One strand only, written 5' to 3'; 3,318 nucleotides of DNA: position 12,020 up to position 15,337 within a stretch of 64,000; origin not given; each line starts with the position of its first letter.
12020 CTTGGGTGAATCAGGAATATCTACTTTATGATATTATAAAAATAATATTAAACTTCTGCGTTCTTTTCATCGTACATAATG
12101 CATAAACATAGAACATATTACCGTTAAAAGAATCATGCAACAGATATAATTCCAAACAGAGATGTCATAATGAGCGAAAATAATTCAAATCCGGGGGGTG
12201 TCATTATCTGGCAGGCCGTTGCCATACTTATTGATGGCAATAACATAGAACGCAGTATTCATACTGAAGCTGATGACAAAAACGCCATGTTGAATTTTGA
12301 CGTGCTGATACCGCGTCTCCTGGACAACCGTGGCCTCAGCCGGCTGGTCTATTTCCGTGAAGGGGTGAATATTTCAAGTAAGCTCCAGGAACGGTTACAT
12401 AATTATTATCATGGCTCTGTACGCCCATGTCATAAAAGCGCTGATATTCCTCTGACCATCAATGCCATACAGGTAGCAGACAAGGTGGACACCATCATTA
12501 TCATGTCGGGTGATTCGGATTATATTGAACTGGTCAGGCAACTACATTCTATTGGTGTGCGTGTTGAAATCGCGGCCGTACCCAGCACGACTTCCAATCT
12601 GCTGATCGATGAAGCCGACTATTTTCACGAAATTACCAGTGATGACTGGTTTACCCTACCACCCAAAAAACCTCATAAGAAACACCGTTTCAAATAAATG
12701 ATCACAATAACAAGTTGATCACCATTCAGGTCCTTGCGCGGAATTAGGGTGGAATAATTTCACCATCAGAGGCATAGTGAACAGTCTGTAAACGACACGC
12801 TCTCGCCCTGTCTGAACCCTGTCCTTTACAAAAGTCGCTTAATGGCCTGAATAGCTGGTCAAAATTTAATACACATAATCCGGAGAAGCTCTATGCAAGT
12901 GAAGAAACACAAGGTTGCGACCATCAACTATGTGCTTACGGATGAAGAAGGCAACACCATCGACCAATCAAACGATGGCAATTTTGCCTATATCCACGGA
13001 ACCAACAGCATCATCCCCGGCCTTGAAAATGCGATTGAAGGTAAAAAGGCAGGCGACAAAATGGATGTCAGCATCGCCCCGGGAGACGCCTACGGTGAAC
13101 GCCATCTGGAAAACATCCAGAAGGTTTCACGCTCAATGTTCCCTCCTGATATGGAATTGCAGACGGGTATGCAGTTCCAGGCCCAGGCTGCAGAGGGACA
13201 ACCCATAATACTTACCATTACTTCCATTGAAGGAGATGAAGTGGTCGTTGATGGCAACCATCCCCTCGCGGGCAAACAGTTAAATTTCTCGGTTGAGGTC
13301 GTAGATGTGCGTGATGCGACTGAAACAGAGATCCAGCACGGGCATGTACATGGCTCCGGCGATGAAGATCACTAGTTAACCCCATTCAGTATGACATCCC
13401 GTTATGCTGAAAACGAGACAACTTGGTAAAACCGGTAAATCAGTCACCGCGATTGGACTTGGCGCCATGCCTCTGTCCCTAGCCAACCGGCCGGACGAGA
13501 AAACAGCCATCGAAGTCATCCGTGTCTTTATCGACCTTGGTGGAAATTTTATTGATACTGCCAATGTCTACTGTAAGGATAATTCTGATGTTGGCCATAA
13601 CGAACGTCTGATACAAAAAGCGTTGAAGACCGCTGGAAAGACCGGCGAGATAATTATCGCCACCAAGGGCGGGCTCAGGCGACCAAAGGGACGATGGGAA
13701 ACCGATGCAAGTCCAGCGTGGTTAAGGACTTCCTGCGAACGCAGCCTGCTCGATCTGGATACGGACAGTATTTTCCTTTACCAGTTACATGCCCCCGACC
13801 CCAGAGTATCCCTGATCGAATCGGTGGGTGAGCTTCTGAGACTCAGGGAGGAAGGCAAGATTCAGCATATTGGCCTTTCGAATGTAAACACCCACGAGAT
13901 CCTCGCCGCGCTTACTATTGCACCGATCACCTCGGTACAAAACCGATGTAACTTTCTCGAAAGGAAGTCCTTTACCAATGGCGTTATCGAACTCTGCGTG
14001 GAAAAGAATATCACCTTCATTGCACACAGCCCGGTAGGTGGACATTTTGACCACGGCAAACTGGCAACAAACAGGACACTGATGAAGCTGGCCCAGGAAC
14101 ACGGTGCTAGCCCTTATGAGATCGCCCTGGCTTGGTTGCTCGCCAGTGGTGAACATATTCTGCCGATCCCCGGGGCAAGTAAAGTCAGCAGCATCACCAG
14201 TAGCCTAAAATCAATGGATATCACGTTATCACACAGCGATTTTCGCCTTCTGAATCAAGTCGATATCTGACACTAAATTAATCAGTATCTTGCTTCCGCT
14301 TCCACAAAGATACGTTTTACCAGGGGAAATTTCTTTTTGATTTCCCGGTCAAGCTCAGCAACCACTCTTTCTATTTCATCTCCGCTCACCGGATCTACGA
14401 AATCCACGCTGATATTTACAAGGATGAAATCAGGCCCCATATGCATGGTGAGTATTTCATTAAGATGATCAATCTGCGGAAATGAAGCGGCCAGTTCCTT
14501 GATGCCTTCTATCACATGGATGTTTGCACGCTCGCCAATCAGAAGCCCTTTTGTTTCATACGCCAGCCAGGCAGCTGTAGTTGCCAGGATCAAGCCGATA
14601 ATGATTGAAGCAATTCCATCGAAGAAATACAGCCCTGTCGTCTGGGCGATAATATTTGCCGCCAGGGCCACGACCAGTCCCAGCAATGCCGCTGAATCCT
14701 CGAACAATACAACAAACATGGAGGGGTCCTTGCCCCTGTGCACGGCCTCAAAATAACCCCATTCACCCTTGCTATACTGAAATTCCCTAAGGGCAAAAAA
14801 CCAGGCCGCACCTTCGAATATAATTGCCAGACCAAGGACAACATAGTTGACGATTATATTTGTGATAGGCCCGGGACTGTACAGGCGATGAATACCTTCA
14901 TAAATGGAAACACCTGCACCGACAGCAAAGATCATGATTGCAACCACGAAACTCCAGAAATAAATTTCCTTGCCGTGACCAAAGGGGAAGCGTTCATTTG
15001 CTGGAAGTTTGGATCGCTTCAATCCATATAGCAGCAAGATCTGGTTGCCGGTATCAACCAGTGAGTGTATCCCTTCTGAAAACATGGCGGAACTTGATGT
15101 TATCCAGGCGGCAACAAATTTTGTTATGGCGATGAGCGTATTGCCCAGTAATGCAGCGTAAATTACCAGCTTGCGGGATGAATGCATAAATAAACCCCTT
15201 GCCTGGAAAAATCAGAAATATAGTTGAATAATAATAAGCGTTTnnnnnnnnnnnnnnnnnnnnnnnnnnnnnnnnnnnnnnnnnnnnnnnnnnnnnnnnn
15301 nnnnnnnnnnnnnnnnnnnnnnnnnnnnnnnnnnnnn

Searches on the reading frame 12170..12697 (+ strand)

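Call 29: search_protein_families(library=pfam, proteins=[window:12170-12697:+], max_evalue=0.00001)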
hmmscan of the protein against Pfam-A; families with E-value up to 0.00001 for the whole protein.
window:12170-12697:+ (175 aa): 1 family
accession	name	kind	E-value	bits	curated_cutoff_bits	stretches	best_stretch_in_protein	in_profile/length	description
PF01936.24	NYN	-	5e-18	66.4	24.2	1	17-155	2-144/145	NYN domain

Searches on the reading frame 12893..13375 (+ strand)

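Call 29: search_protein_families(library=pfam, proteins=[window:12893-13375:+], max_evalue=0.00001)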
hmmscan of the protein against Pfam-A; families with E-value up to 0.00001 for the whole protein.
window:12893-13375:+ (160 aa): 1 family
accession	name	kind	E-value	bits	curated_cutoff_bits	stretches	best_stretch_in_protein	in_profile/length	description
PF00254.34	FKBP_C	-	6e-13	49.4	21.1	1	3-79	5-85/94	FKBP-type peptidyl-prolyl cis-trans isomerase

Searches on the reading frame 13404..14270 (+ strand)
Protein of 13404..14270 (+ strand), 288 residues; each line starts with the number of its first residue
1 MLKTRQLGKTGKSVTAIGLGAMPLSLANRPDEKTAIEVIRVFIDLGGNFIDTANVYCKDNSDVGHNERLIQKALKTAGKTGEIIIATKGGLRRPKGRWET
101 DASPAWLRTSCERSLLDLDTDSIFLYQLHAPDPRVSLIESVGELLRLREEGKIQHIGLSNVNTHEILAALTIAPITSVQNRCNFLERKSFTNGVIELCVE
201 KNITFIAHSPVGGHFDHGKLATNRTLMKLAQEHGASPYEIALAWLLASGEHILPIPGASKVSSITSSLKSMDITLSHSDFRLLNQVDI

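Call 29: search_protein_families(library=pfam, proteins=[window:13404-14270:+], max_evalue=0.00001)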
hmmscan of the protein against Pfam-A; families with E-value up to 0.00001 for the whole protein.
window:13404-14270:+ (288 aa): 1 family
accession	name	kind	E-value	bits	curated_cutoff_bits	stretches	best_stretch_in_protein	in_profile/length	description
PF00248.27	Aldo_ket_red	-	7.3e-60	202.9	24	1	17-287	2-290/291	Aldo/keto reductase family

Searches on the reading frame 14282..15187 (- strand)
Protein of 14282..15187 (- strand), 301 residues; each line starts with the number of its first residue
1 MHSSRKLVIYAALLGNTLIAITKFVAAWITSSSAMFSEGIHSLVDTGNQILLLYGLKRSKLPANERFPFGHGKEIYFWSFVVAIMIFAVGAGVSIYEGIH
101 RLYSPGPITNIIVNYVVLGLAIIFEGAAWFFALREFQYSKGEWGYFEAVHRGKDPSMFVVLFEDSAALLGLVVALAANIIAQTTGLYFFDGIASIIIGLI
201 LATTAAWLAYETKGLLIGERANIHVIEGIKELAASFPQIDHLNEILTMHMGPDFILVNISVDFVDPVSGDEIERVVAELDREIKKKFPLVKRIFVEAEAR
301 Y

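Call 29: search_protein_families(library=pfam, proteins=[window:14282-15187:-], max_evalue=0.00001)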
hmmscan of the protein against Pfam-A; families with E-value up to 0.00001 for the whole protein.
window:14282-15187:- (301 aa): 1 family
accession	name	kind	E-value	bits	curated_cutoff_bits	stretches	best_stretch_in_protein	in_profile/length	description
PF01545.26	Cation_efflux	-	7e-37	127.6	26.6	1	10-213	2-194/198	Cation efflux family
